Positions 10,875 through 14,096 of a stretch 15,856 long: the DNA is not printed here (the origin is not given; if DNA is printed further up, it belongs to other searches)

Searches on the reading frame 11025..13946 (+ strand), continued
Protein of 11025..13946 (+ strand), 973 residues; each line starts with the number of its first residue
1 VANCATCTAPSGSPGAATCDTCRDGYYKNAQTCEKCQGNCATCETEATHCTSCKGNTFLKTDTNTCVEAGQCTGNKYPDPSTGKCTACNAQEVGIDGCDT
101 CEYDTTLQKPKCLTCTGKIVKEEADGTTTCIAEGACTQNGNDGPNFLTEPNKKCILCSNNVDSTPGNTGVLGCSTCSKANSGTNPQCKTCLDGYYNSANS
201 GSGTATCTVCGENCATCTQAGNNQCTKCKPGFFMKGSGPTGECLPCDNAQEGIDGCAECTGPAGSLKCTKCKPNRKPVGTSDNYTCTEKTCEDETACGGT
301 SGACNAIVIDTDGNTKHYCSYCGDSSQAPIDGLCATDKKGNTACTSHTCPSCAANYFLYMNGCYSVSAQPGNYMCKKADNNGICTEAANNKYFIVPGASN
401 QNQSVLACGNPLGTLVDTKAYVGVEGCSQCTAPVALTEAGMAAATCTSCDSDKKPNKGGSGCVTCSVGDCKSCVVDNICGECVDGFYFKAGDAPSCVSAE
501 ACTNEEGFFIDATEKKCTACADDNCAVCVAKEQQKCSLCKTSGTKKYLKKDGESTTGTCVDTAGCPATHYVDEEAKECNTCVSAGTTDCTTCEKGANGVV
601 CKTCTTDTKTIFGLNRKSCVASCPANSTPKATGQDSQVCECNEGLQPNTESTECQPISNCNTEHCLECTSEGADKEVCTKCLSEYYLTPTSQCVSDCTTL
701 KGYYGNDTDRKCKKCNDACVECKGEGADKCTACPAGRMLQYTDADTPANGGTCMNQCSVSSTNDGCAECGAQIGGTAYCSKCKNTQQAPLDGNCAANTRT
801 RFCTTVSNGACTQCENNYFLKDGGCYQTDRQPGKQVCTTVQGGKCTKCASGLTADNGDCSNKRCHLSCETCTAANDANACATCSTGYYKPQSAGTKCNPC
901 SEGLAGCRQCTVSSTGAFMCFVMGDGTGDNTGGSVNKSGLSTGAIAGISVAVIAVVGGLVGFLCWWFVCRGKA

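Call 25: find_encoding_contigs(protein=P0008, flank=10000, max_places=4)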
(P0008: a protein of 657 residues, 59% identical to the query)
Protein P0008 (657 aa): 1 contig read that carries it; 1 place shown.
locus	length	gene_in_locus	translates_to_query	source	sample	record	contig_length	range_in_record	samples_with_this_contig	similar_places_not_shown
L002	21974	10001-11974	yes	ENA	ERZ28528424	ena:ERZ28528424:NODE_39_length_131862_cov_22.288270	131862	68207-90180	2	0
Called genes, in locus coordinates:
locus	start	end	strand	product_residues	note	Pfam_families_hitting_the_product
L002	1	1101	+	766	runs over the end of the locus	-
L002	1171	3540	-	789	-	-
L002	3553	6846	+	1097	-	-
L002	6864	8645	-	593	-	PF00069:Pkinase, PF07714:PK_Tyr_Ser-Thr, PF12796:Ank_2, PF13637:Ank_4 (faint), PF00023:Ank (faint), PF13606:Ank_3 (faint), PF13857:Ank_5 (faint), PF12796:Ank_2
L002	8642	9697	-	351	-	PF00069:Pkinase, PF07714:PK_Tyr_Ser-Thr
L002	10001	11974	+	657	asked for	PF03302:VSP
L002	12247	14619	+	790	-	PF00023:Ank (faint), PF12796:Ank_2 (weak), PF13606:Ank_3 (faint), PF13637:Ank_4 (faint), PF13857:Ank_5 (faint), PF12796:Ank_2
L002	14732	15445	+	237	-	PF10274:ParcG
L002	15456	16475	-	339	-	-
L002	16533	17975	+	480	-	-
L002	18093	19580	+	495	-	PF09368:Sas10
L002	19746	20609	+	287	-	PF01569:PAP2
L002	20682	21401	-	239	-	PF04157:EAP30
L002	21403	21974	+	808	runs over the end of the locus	PF00004:AAA, PF06068:TIP49 (faint), PF13191:AAA_16 (faint), PF13401:AAA_22 (faint), PF17862:AAA_lid_3, PF00004:AAA, PF17862:AAA_lid_3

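Call 30: find_encoding_contigs(protein=window:11025-13946:+, flank=10000, max_places=6)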
Protein window:11025-13946:+ (973 aa): no gene with exactly this product is on record in the collection.

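Call 35: find_encoding_contigs(protein=P0059, flank=10000, max_places=4)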
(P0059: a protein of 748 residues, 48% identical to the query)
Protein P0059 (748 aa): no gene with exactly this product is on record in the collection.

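Call 45: find_encoding_contigs(protein=P0064, flank=10000, max_places=10)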
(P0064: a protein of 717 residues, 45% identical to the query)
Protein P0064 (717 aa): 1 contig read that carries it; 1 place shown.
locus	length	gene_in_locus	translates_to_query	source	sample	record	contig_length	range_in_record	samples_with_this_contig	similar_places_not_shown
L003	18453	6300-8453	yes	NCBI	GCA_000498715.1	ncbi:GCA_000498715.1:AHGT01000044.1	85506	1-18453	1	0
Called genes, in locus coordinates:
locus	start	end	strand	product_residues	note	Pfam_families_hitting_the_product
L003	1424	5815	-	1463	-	-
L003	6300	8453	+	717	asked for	PF03302:VSP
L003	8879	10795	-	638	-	PF00069:Pkinase, PF07714:PK_Tyr_Ser-Thr, PF12796:Ank_2, PF13637:Ank_4 (faint), PF00023:Ank (faint), PF13606:Ank_3 (faint), PF13857:Ank_5 (faint), PF12796:Ank_2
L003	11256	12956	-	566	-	-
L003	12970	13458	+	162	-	PF04096:Nucleoporin2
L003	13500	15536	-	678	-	PF14772:NYD-SP28, PF14775:NYD-SP28_assoc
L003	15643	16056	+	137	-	PF00833:Ribosomal_S17e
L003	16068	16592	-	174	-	-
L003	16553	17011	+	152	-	PF00831:Ribosomal_L29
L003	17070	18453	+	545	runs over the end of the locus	PF12832:MFS_1_like (weak), PF07690:MFS_1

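Call 46: find_encoding_contigs(protein=P0007, flank=10000, max_places=10)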
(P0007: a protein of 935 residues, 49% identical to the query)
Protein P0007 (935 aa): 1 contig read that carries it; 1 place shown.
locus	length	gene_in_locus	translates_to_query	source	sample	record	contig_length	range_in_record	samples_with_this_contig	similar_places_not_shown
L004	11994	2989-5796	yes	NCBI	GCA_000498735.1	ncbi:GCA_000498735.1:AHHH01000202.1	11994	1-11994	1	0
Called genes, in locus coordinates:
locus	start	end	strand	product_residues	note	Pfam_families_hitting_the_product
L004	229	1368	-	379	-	PF03302:VSP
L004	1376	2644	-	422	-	PF03302:VSP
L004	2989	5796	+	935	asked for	PF03302:VSP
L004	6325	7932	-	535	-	-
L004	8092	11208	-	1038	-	PF00069:Pkinase, PF07714:PK_Tyr_Ser-Thr, PF12796:Ank_2, PF12796:Ank_2, PF12796:Ank_2, PF13637:Ank_4, PF12796:Ank_2, PF12796:Ank_2, +10 more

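Call 48: search_protein_families(library=pfam, proteins=[window:11025-13943:+])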
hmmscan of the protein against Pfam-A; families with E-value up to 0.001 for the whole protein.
window:11025-13943:+ (973 aa): 1 family
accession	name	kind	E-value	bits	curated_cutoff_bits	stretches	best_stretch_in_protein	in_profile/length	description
PF03302.18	VSP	-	4.7e-83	279.7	31.4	5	842-973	269-397/397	Giardia variant-specific surface protein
